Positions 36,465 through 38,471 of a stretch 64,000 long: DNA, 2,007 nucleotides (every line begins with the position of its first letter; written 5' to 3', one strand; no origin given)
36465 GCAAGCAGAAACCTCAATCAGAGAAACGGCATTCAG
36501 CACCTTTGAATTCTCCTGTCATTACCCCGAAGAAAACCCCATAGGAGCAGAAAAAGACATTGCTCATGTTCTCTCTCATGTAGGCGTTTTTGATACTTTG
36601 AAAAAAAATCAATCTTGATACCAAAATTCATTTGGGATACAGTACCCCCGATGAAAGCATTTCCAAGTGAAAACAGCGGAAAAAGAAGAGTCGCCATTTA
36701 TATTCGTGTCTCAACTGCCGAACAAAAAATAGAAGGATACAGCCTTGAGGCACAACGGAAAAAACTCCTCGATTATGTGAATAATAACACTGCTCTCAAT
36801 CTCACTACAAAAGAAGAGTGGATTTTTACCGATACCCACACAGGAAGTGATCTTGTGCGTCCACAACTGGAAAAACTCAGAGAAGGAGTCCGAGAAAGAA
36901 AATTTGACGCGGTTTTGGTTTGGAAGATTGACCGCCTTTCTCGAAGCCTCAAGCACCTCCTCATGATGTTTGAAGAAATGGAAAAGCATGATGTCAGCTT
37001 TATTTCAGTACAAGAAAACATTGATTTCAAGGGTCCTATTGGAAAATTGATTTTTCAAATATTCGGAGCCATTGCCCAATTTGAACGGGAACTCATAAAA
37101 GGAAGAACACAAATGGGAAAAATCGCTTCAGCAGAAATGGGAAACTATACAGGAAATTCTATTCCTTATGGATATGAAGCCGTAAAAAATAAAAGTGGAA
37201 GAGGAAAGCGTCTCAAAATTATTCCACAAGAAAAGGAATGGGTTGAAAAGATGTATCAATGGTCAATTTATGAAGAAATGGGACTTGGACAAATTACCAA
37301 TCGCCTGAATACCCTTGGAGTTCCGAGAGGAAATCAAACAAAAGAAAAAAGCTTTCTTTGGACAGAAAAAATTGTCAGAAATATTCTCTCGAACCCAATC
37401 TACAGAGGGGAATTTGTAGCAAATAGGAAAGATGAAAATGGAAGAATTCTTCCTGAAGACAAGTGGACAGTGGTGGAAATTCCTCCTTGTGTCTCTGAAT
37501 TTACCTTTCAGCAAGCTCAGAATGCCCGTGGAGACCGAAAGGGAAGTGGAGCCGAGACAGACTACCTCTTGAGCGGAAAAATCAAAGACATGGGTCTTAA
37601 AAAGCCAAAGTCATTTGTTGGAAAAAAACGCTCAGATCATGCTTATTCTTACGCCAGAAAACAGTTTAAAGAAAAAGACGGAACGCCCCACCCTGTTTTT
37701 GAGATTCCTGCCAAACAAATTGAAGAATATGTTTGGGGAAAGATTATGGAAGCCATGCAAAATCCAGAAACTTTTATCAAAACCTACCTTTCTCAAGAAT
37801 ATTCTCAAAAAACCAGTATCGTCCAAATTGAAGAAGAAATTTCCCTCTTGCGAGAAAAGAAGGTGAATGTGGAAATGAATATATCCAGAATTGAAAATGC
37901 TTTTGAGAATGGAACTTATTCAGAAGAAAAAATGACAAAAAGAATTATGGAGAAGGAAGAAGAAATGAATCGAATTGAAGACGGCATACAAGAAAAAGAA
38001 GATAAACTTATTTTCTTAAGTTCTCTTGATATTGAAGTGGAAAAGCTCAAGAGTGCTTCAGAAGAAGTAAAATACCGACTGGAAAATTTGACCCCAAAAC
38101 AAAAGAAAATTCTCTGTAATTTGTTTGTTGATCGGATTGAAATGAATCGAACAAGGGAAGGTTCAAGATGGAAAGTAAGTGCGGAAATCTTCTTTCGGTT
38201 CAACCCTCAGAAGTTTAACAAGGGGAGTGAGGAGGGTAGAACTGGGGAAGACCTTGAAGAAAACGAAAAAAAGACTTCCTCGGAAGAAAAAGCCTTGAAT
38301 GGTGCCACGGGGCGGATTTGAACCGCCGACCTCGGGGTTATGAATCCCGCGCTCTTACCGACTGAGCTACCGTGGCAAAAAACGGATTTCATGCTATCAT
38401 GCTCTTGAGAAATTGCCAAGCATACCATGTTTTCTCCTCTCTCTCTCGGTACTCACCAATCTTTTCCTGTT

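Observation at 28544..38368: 9.8-kb island at tRNA(CAT), bounded by a 32-nt repeat of the tRNA D-arm/anticodon segment and driven by a serine recombinase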

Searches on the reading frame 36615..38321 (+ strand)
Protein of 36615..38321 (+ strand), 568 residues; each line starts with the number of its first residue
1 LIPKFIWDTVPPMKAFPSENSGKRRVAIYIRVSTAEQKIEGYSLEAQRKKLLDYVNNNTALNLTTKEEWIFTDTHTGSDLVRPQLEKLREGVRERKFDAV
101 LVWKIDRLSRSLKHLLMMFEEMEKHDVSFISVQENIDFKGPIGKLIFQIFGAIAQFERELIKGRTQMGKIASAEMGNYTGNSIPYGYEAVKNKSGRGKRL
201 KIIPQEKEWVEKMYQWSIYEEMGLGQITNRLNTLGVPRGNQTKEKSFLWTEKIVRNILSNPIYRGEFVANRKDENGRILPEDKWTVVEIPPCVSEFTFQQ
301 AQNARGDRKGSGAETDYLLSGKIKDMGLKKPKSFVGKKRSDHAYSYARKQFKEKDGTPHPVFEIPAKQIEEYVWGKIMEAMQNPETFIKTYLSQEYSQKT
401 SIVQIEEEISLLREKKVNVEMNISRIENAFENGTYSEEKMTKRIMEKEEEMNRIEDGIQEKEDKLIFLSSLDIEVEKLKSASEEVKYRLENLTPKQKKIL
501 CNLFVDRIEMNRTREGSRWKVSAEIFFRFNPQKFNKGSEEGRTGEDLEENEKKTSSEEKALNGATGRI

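Call 8: search_protein_families(library=pfam, proteins=[window:36615-38321:+], max_evalue=0.01)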
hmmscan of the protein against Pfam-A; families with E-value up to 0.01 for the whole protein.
window:36615-38321:+ (568 aa): 2 families
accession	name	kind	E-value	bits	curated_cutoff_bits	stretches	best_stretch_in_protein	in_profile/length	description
PF00239.26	Resolvase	-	9.3e-38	130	23.3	1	26-177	1-144/145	Resolvase, N terminal domain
PF07508.19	Recombinase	-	2.2e-17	63.6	21.1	1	204-305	1-99/102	Recombinase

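Call 11: find_encoding_contigs(protein=window:36615-38321:+, flank=10000, max_places=10)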
Protein window:36615-38321:+ (568 aa): no gene with exactly this product is on record in the collection.

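Call 16: find_encoding_contigs(protein=window:36651-38321:+, flank=10000, max_places=10)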
Protein window:36651-38321:+ (556 aa): no gene with exactly this product is on record in the collection.

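Call 18: find_homologous_proteins(query=window:36651-38321:+, max_evalue=1e-10)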
Query window:36651-38321:+ (556 aa): 517 proteins with E <= 1e-10 among 8000 candidates; the best 120 are listed.
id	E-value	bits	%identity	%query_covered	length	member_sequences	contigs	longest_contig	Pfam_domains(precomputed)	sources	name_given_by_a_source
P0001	0.0e+0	1230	100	100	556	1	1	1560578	PF07508.20,PF00239.27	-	-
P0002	0.0e+0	1090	89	100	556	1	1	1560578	PF07508.20,PF00239.27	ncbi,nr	ncbi:recombinase family protein [Candidatus Peregrinibacteria bacterium]|nr:MAG: recombinase family 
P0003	1.7e-239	814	65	100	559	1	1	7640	PF07508.20,PF00239.27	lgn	-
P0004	6.6e-239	812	66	100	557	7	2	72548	PF07508.20,PF00239.27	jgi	jgi:site-specific DNA recombinase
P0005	8.9e-238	808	65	100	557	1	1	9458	PF07508.20,PF00239.27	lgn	-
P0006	2.0e-224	764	63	99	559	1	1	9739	PF07508.20,PF00239.27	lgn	-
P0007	1.8e-223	761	62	100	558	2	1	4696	PF07508.20,PF00239.27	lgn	-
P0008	1.1e-218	745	63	97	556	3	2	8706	PF07508.20,PF00239.27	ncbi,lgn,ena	-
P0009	3.2e-218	744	65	94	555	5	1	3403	PF07508.20,PF00239.27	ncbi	-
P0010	6.8e-217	740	61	99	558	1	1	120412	PF07508.20,PF00239.27,PF23379.2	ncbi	-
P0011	2.7e-216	738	60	100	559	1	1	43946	PF07508.20,PF00239.27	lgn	-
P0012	3.7e-215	734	62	98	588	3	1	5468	PF07508.20,PF00239.27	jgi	-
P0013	2.8e-213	728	59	99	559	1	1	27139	PF07508.20,PF00239.27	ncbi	-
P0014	1.3e-212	725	62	94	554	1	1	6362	PF07508.20,PF00239.27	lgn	-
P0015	4.3e-212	724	59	99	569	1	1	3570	PF07508.20,PF00239.27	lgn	-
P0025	2.1e-208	712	59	99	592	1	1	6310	PF07508.20,PF00239.27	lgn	-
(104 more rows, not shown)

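Call 19: find_encoding_contigs(protein=P0002, flank=10000, max_places=5)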
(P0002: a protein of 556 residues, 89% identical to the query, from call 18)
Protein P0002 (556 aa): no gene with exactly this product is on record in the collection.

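Call 21: find_related_loci(query=A1, collection=genome_contigs, flank=10000)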
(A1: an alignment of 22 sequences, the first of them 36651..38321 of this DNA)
Query A1 (556 aa) in genome_contigs; peptide patterns used: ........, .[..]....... (x = any residue, [..] = any of these).
600 stretches matched a pattern (row limit reached: there are more); 523 encode a relative of the query (tblastn E <= 1e-3); the best 80 are kept; 80 distinct loci.
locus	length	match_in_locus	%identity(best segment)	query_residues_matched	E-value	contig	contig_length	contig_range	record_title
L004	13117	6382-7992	63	12-546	0e+0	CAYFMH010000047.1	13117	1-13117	MAG TPA_asm: uncultured Candidatus Peribacteria bacterium isolate ERP019367_co2_130 genome assembly, contig: NODE_3055_l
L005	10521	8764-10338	65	8-531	0e+0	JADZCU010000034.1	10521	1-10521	MAG: Candidatus Peregrinibacteria bacterium isolate SJ737 c_000000429405, whole genome shotgun sequence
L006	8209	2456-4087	63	12-553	0e+0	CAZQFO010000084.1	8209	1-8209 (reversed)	MAG TPA_asm: uncultured Candidatus Peribacteria bacterium isolate SRP077602_co7_132 genome assembly, contig: NODE_37452_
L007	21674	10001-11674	60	1-555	0e+0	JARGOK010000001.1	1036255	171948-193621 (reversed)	MAG: Candidatus Gracilibacteria bacterium isolate bin_em_oilr2.006 NODE_2_length_1036255_cov_15.129210, whole genome sho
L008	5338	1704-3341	62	11-553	0e+0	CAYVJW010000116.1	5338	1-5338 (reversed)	MAG TPA_asm: uncultured Candidatus Peribacteria bacterium isolate binchicken_co65_50 genome assembly, contig: NODE_53669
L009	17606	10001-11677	58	1-555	0e+0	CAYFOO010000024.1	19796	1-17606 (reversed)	MAG TPA_asm: uncultured Candidatus Peribacteria bacterium isolate ERP019367_co2_108 genome assembly, contig: NODE_1918_l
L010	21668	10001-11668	60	1-555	0e+0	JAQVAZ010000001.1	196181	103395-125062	MAG: Candidatus Gracilibacteria bacterium isolate STD2_53 NODE_125_length_196181_cov_4.779056_Sandtown_D2, whole genome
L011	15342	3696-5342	59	1-543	0e+0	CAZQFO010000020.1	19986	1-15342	MAG TPA_asm: uncultured Candidatus Peribacteria bacterium isolate SRP077602_co7_132 genome assembly, contig: NODE_13412_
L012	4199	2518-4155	60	11-553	0e+0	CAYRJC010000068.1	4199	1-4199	MAG TPA_asm: uncultured Candidatus Saccharibacteria bacterium isolate SRP189682_co2_359 genome assembly, contig: NODE_52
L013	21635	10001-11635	59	11-556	0e+0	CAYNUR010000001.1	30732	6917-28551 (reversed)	MAG TPA_asm: uncultured Candidatus Peribacteria bacterium isolate binchicken_co237_21 genome assembly, contig: NODE_733_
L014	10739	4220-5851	59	6-540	0e+0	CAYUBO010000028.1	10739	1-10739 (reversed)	MAG TPA_asm: uncultured Candidatus Peribacteria bacterium isolate SRP077602_co6_339 genome assembly, contig: NODE_9496_l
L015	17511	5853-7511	57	4-556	0e+0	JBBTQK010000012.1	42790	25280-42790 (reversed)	MAG: Patescibacteria group bacterium isolate H43-bin115_1 H43_bin115_1_000000000012, whole genome shotgun sequence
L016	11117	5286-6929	58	8-555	0e+0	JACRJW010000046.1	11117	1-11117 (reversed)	MAG: Candidatus Uhrbacteria bacterium isolate NC_groundwater_1839_Pr3_B-0.1um_53_10 SR-2_scaffold_141_1884659, whole gen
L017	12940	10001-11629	58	11-552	0e+0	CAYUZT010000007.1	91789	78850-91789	MAG TPA_asm: uncultured Candidatus Peribacteria bacterium isolate SRP178908_co1_310 genome assembly, contig: NODE_106_le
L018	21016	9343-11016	56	7-555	0e+0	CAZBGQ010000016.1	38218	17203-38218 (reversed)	MAG TPA_asm: uncultured Candidatus Peribacteria bacterium isolate binchicken_co28_63 genome assembly, contig: NODE_772_l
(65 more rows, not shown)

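Call 45: search_protein_families(library=ncbifam, proteins=[window:36651-38321:+], max_evalue=0.01)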
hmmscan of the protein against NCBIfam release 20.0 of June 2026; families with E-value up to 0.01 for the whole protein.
window:36651-38321:+ (556 aa): 7 families
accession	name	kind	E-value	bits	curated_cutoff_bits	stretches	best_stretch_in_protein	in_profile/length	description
NF047343.1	SCCmet_CcrB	equivalog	1.6e-37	129.4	900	1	10-255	5-236/542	cassette chromosome recombinase CcrB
NF047347.1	SCCmet_CcrC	equivalog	4.1e-31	108.1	900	1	11-255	2-238/558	cassette chromosome recombinase CcrC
NF041201.1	recomb_XisF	equivalog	6.3e-29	101.2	375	1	17-443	4-435/465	fdxN element excision recombinase XisF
NF047344.1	SCCmet_CcrA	equivalog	1.9e-16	60.2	700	1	15-449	5-402/442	cassette chromosome recombinase CcrA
NF009949.0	PRK13413.1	equivalog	7.7e-11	42.1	272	1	16-170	4-148/203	master DNA invertase Mpi family serine-type recombinase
NF049883.1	resolv_YneB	equivalog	5.2e-09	35.9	175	1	14-156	2-138/211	YneB family resolvase-like protein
NF033518.0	transpos_IS607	equivalog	2.1e-07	30.6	110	1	7-118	49-152/187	IS607 family transposase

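Call 46: search_protein_families(library=phrogs, proteins=[window:36651-38321:+], max_evalue=0.01)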
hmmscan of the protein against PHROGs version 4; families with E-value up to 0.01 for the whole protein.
window:36651-38321:+ (556 aa): 3 families
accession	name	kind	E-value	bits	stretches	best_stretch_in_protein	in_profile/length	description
phrog_95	-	integration and excision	1.9e-89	302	1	7-516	83-574/651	integrase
phrog_125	-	DNA, RNA and nucleotide metabolism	2.5e-45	156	1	8-260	16-214/254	DNA invertase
phrog_6620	-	integration and excision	2.1e-06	28.5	1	4-119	48-154/201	transposase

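Call 64: search_solved_structures(query=window:36651-38321:+, max_evalue=0.001, show_alignments=1)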
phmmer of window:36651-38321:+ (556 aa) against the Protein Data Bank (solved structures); distinct sequences matched with E-value up to 0.001: 16.
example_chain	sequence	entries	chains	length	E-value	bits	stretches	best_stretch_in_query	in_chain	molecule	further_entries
3bvp_A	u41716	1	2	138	6e-21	78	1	12-148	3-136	TP901-1 Integrase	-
4m6f_A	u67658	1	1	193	5.9e-20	74.8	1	56-184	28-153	DNA-invertase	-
3uj3_X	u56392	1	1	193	1.3e-19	73.7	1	56-172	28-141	DNA-invertase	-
3guv_A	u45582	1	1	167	3.1e-15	59.2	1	11-169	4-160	Site-specific recombinase, resolvase family protein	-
2gm4_A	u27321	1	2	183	8.7e-13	51.1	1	50-181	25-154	Transposon gamma-delta resolvase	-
1gdt_A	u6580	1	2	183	1e-12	50.9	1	49-181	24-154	PROTEIN (GAMMA DELTA RESOLVASE)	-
1gdr_A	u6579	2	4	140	2.9e-12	49.4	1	49-158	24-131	GAMMA DELTA-RESOLVASE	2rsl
1zr2_A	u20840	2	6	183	3.1e-12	49.3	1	50-181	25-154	Transposon gamma-delta resolvase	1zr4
9iu2_A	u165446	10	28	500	1.2e-11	47.4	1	79-224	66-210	Integrase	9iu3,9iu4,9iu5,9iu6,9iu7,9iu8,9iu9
2gm5_A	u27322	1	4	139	5.9e-11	45.1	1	50-157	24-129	Transposon gamma-delta resolvase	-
5cy1_A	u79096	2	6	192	8.9e-11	44.5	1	30-159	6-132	Transposon Tn3 resolvase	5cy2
4bqq_A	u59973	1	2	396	1.3e-05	27.5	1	68-180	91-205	INTEGRASE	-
1ght_A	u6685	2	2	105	1.4e-05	27.3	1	48-132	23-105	TRANSPOSON GAMMA-DELTA RESOLVASE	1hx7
9ibl_B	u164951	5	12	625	2.4e-05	26.6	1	68-180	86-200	Integrase | PhiC31 integrase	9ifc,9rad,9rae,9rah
9u2s_A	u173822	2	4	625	2.4e-05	26.6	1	68-180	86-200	Integrase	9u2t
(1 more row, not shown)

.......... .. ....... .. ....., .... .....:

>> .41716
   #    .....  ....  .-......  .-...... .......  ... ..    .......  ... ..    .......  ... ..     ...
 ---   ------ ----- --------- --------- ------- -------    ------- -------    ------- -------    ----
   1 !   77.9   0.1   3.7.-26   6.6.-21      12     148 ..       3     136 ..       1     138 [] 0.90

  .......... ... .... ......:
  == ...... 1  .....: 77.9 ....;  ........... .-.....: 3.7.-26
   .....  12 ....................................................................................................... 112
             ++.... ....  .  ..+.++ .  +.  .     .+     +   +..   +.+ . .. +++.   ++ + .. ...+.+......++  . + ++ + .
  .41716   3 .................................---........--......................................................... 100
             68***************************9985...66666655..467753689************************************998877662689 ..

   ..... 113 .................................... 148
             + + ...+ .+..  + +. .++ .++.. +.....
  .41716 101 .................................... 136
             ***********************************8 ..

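Call 67: find_related_loci(query=A1, collection=viral_contigs, flank=10000)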
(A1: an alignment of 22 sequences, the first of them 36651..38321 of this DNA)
Query A1 (556 aa) in viral_contigs; peptide patterns used: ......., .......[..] (x = any residue, [..] = any of these).
600 stretches matched a pattern (row limit reached: there are more); 500 encode a relative of the query (tblastn E <= 1e-3); the best 80 are kept; 80 distinct loci.
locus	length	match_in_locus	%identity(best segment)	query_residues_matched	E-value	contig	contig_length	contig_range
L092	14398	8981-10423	26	13-499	4e-32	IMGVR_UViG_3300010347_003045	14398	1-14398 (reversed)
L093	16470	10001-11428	26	13-499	1e-31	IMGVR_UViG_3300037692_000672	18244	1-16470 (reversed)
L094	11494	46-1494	25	13-499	1e-31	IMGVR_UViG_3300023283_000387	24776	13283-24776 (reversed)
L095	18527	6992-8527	25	13-538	3e-31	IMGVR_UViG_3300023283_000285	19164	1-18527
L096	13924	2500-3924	27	1-499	5e-31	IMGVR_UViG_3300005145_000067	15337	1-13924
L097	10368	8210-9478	28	13-447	3e-30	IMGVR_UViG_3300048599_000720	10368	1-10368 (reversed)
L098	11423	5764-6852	28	1-379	9e-30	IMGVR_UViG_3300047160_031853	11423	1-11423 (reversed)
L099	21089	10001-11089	28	2-379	7e-30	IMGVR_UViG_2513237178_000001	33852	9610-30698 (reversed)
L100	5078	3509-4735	27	4-422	1e-29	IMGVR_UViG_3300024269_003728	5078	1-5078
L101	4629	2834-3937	30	7-376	7e-30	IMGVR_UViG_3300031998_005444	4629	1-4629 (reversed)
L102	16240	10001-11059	29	11-381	2e-29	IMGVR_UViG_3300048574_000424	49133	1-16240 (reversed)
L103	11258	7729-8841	28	11-399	2e-29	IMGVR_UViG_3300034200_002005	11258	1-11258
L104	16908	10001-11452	24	13-499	3e-29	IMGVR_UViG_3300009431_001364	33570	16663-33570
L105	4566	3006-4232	26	4-422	2e-29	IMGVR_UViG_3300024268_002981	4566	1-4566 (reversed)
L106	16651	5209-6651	26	13-499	2e-29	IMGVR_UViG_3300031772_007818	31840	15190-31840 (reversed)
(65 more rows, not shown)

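Call 81: find_encoding_contigs(protein=P0003, flank=10000, max_places=4)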
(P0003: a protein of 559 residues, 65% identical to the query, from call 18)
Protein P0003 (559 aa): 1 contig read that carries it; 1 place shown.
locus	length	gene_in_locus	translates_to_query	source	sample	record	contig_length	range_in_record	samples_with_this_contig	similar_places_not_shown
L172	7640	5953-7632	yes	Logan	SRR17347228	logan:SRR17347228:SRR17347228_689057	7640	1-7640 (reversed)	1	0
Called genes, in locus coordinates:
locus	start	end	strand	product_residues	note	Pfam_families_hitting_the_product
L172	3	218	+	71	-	?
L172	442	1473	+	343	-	-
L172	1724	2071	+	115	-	-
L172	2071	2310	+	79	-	-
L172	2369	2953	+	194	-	-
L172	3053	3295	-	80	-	-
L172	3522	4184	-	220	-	-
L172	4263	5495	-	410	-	-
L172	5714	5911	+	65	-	-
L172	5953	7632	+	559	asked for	PF00239:Resolvase, PF07508:Recombinase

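Call 82: find_encoding_contigs(protein=P0005, flank=10000, max_places=4)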
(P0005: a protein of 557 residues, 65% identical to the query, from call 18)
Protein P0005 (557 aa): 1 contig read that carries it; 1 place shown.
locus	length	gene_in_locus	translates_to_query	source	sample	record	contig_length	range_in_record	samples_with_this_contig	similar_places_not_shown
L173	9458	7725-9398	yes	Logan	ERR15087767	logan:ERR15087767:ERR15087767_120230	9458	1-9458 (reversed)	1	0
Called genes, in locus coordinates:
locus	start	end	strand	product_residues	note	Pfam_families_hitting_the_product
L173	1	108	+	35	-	?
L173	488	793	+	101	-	-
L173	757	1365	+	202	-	-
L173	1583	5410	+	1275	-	PF02384:N6_Mtase, PF07669:Eco57I, PF01420:Methylase_S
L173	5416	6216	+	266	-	PF14338:Mrr_N, PF04471:Mrr_cat, PF22722:NA-iREase1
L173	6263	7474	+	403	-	-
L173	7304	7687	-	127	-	-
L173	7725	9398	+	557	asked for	PF00239:Resolvase, PF07508:Recombinase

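Call 102: predict_structure(alignment_id=A4)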
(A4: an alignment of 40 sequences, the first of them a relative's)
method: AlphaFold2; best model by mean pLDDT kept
length: 592 residues; sequences in the alignment: 40
mean_pLDDT: 78.4   pTM: 0.42
mean pLDDT of the five models: 78.4, 77.1, 75.7, 75.8, 74.9
residues with pLDDT >= 90: 114; 70-90: 380; 50-70: 44; < 50: 54
segments of 3 or more residues with pLDDT < 50: 1-7, 298-304, 520-559
pLDDT, mean of each block of 10 residues (from residue 1): 47 91 79 90 85 92 81 93 92 85 87 88 78 76 70 82 88 91 88 93 80 90 86 84 91 88 80 86 80 61 63 81 81 86 86 89 87 79 61 82 87 86 87 91 87 70 71 65 78 83 85 76 31 28 29 33 80 79 80 73
secondary structure, 60 per line:
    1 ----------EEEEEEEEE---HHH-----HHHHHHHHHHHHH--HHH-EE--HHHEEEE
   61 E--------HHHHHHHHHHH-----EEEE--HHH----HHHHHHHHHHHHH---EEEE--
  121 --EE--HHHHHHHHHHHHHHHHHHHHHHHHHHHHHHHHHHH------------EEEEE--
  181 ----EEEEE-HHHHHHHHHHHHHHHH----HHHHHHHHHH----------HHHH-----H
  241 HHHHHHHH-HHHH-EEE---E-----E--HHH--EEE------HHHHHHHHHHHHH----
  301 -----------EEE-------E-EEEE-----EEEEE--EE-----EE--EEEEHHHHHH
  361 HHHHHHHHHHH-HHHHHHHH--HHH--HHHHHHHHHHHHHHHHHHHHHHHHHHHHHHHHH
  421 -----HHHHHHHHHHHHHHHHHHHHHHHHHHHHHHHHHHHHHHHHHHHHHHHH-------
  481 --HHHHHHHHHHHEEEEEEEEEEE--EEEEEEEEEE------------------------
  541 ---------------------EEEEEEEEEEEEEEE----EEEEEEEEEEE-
elements in order: E11-19 H31-43 E57-61 H70-80 E86-89 H99-111 E115-118 H127-161 E174-178 E185-189 H191-206 H211-220 H231-234 H240-248 H250-253 E255-257 E275-277 H284-296 E312-314 E324-327 E333-337 E351-354 H355-371 H373-380 H388-420 H426-473 H483-493 E494-504 E507-516 E562-576 E581-591
